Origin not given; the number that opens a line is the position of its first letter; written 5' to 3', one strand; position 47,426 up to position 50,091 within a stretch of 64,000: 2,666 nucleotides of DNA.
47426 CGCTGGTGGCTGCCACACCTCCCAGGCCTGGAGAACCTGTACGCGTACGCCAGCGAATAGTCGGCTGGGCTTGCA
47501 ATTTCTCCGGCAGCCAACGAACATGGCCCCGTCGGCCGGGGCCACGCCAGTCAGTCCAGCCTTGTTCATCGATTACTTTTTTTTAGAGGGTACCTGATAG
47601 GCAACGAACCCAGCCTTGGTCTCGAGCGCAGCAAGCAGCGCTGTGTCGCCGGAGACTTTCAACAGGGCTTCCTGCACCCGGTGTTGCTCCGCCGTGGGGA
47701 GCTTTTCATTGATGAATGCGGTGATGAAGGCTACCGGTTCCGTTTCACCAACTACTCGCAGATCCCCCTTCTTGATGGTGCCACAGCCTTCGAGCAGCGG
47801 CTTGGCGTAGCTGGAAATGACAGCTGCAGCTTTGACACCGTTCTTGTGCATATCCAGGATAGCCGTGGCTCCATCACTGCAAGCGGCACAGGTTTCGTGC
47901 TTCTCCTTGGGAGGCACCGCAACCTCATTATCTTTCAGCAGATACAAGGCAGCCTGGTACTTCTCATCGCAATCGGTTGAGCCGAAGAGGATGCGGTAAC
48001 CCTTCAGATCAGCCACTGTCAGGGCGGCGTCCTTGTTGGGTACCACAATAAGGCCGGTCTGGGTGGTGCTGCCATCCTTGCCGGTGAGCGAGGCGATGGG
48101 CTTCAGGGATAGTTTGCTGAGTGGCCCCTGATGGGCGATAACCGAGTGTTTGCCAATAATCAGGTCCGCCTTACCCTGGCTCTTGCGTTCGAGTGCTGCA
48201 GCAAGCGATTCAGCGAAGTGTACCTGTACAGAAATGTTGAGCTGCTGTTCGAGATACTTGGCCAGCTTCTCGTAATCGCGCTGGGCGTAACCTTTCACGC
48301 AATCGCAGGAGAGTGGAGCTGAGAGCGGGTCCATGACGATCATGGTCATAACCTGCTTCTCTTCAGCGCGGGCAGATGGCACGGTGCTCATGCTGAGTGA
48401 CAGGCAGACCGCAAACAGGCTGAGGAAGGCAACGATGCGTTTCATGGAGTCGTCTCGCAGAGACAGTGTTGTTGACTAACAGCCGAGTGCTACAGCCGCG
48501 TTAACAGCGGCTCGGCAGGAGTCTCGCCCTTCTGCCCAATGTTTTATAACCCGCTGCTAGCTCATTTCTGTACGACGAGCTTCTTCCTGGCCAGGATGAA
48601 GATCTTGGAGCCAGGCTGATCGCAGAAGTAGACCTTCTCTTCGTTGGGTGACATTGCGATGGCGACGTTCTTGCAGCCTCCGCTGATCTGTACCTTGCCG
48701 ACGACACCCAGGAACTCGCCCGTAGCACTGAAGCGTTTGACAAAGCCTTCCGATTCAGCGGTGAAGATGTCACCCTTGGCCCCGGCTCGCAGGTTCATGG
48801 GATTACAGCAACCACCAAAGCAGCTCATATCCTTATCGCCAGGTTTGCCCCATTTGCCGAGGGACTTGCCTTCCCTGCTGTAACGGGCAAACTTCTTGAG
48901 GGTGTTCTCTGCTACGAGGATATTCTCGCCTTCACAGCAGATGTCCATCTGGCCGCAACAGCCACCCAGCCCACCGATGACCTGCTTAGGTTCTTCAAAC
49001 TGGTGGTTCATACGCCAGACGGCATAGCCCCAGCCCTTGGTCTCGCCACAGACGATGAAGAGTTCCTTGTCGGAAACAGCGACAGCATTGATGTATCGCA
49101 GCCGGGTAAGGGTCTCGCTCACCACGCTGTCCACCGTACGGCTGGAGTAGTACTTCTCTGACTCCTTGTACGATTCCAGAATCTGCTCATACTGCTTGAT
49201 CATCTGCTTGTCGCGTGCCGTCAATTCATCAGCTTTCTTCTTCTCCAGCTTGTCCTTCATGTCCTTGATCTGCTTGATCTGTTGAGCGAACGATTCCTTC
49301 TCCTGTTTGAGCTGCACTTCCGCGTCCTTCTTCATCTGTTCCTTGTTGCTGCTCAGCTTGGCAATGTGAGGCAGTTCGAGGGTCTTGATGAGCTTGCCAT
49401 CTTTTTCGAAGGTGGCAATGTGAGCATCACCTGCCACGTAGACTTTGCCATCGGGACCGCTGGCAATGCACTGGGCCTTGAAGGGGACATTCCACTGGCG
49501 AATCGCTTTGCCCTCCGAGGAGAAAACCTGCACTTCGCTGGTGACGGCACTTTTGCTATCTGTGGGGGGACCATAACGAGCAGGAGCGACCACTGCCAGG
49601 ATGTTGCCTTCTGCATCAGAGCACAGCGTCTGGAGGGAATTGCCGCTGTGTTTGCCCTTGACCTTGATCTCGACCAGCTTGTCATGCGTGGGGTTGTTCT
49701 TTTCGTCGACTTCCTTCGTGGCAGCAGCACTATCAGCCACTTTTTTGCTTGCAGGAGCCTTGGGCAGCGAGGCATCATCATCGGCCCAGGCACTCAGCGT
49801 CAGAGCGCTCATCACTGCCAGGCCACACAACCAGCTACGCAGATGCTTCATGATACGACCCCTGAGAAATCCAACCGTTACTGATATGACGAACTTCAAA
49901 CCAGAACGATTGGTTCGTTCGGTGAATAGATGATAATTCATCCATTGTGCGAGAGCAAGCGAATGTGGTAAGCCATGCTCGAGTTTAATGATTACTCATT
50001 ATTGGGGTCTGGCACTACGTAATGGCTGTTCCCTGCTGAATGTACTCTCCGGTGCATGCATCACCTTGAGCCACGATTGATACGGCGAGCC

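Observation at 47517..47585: A_AAA_AAG slippery heptamer plus stop at the end of a binding-protein gene, with the -1 frame opening into a start-less PQQ beta-propeller ORF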

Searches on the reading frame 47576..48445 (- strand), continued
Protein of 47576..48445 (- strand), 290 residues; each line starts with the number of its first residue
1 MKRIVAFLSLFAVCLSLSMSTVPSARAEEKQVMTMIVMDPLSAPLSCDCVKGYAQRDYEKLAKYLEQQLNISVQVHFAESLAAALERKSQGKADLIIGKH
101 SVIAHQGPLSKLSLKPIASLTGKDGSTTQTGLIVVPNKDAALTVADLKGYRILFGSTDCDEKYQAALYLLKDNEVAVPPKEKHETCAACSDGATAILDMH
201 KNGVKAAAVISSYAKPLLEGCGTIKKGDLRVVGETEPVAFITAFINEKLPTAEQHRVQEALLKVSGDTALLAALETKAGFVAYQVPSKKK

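Call 58: find_encoding_contigs(protein=P0134, flank=1500, max_places=1)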
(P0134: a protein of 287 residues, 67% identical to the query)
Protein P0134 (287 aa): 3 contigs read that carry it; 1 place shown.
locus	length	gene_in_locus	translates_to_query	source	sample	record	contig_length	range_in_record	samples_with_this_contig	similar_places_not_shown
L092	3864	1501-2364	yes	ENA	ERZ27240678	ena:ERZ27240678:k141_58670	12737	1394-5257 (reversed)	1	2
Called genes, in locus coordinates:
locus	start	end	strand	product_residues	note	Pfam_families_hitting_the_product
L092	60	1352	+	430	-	-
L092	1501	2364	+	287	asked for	PF12974:Phosphonate-bd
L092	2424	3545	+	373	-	PF01011:PQQ (faint), PF13570:Beta-prop_ACSF4, PF13360:PQQ_2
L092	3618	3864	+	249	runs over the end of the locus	PF00121:TIM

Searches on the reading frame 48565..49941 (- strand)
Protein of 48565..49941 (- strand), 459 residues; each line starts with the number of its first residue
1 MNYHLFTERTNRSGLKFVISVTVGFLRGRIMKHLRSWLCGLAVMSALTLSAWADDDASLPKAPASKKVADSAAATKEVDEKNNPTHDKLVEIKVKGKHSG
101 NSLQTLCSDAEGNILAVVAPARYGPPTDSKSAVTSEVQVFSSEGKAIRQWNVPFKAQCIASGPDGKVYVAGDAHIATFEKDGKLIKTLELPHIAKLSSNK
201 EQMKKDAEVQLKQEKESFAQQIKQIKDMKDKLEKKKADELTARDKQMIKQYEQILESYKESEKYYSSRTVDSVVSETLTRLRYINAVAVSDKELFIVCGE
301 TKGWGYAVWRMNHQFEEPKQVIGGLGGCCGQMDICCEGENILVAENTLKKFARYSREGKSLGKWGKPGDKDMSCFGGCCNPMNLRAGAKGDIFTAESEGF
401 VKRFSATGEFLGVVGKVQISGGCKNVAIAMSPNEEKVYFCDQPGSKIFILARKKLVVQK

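Call 35: search_protein_families(library=pfam, proteins=[window:48565-49941:-], max_evalue=0.1)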
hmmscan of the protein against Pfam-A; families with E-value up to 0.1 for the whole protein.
window:48565-49941:- (459 aa): 4 families
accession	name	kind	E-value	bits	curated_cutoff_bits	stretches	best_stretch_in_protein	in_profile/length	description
PF08450.18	SGL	-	0.00026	21.1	26.3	0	106-164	189-236/246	SMP-30/Gluconolactonase/LRE-like region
PF25021.1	TEN_NHL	-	0.0023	17.4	27.1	0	154-235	31-109/357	Teneurin NHL domain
PF22701.2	Mala_s_1-like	-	0.0049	17.1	27.5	1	134-177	108-154/195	Mal s 1 allergenic protein-like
PF15001.12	AP-5_subunit_s1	-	0.032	14.7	30.7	1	244-357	43-146/193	AP-5 complex subunit sigma-1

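Call 36: search_protein_families(library=ncbifam, proteins=[window:48565-49941:-], max_evalue=0.01)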
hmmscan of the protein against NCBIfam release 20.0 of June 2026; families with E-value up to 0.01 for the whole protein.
window:48565-49941:- (459 aa): 0 families
